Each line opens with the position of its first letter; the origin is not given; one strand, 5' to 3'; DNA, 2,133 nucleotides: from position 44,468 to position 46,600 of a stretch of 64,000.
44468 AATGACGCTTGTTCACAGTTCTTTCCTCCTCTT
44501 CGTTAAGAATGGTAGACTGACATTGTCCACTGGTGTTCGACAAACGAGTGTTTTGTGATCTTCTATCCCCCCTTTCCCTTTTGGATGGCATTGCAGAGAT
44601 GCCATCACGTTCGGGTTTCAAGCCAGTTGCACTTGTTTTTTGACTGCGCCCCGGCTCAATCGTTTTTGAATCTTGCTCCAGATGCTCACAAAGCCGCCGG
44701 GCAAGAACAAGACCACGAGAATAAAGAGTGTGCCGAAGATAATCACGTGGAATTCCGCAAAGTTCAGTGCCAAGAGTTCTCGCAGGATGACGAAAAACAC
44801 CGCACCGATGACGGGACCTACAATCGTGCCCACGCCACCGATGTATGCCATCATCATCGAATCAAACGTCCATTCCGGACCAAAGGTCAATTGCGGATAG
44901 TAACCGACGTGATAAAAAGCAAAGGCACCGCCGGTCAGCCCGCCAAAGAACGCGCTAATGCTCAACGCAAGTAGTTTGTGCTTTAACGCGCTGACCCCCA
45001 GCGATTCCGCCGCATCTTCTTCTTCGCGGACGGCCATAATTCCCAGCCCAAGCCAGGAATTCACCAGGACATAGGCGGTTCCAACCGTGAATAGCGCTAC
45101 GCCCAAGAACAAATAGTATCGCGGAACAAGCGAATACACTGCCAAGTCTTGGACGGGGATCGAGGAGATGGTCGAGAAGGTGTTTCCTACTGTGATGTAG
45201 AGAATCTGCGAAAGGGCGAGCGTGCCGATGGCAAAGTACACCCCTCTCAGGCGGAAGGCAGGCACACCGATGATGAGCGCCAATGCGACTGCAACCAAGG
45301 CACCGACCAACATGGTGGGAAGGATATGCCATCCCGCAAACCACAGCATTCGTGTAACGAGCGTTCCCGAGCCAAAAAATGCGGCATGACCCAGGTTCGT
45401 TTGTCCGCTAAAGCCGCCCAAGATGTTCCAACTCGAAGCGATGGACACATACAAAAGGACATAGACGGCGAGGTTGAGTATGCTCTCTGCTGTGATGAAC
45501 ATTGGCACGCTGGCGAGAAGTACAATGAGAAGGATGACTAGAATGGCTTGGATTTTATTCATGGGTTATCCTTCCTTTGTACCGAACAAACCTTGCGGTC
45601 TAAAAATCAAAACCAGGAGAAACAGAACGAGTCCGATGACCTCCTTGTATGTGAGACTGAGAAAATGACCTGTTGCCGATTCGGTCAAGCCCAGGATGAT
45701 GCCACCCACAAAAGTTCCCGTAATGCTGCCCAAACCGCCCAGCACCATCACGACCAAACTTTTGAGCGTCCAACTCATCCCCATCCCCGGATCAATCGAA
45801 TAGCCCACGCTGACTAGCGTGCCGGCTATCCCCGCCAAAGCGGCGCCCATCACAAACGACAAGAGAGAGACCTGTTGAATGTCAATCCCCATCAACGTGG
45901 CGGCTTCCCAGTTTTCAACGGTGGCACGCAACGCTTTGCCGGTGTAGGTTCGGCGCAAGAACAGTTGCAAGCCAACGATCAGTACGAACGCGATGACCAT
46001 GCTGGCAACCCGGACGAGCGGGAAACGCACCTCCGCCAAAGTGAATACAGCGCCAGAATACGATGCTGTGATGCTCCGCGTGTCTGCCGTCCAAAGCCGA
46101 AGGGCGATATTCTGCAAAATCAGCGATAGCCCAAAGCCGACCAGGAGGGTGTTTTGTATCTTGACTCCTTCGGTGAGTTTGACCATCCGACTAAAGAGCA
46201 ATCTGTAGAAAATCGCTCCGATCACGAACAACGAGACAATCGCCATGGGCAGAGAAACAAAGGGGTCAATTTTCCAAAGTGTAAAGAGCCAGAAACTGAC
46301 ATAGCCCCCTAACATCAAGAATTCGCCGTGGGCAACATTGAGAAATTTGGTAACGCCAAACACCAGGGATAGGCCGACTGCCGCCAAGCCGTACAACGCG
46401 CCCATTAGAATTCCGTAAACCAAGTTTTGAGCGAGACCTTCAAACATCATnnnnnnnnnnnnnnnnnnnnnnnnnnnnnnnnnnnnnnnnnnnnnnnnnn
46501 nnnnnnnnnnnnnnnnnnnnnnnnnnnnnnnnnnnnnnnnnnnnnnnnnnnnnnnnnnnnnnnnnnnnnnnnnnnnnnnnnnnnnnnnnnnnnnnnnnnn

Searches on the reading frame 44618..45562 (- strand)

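Call 42: search_protein_families(library=pfam, proteins=[window:44618-45562:-], max_evalue=0.00001)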
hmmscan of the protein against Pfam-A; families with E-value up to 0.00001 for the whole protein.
window:44618-45562:- (314 aa): 1 family
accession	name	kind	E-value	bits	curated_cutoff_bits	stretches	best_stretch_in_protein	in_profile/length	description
PF02653.21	BPD_transp_2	-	3.4e-35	121.9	26.8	1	28-284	2-269/269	Branched-chain amino acid transport system / permease component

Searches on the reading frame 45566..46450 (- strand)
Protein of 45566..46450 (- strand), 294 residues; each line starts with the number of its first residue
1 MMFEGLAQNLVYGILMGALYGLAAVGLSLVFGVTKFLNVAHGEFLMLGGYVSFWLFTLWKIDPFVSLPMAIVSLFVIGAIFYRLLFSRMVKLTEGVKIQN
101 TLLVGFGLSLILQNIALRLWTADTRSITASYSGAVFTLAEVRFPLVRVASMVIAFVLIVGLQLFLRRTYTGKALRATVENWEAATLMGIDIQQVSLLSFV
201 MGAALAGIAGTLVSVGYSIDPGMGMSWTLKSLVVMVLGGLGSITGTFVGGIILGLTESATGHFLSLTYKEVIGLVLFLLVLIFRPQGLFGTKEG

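Call 42: search_protein_families(library=pfam, proteins=[window:45566-46450:-], max_evalue=0.00001)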
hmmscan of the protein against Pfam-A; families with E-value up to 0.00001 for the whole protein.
window:45566-46450:- (294 aa): 1 family
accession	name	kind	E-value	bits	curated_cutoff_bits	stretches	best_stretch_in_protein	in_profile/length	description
PF02653.21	BPD_transp_2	-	1.5e-40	139.5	26.8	1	10-281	2-269/269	Branched-chain amino acid transport system / permease component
